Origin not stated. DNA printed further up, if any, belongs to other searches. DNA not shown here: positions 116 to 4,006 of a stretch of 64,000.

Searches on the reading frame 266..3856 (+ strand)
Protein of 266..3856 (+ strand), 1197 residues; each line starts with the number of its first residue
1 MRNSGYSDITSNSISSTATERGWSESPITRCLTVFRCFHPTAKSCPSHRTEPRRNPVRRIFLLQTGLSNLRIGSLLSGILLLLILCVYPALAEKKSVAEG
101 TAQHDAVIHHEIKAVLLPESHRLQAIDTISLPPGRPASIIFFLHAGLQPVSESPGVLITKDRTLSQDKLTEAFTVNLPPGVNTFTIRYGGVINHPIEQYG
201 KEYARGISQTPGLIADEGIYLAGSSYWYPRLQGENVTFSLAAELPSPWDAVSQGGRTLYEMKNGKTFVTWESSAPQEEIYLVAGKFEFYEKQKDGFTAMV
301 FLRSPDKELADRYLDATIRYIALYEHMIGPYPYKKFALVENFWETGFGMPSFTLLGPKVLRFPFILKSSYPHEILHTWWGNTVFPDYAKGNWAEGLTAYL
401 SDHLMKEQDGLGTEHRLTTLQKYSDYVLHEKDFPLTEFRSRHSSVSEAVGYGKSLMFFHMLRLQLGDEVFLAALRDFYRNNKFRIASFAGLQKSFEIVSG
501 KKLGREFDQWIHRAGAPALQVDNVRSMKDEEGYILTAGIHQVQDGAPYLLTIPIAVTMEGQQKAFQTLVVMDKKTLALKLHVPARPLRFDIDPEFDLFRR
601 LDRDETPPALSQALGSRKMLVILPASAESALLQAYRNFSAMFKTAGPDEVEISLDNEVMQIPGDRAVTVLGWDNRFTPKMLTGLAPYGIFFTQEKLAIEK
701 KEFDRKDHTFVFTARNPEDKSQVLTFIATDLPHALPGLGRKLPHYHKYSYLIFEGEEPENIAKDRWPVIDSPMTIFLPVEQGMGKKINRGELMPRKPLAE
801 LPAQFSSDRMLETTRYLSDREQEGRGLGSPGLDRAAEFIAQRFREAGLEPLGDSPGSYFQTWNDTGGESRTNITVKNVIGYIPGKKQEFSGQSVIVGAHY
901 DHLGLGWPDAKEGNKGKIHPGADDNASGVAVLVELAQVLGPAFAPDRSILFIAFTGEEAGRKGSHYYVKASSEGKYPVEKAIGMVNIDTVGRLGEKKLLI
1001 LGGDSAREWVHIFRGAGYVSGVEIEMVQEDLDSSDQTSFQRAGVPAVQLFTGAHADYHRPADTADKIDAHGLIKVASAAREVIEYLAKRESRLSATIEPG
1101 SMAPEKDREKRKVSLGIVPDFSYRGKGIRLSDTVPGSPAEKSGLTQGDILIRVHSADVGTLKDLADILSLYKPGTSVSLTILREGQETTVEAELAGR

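Call 47: search_protein_families(library=pfam, proteins=[window:266-3856:+], max_evalue=0.00001)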
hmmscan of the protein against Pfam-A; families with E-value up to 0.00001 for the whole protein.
window:266-3856:+ (1197 aa): 5 families
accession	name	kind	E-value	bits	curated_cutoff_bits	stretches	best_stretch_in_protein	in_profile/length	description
PF04389.22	Peptidase_M28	-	3.7e-41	141.4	21.3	1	877-1082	1-192/193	Peptidase family M28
PF13180.12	PDZ_2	-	3.7e-09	37.2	27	1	1126-1194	12-80/80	PDZ domain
PF01433.26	Peptidase_M1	-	2e-08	34.5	27.7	1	372-510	73-218/218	Peptidase family M1 domain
PF17820.7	PDZ_6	-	1.4e-07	31.6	27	1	1134-1183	6-54/54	PDZ domain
PF01546.33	Peptidase_M20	-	1.5e-07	32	24.6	1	896-992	2-104/206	Peptidase family M20/M25/M40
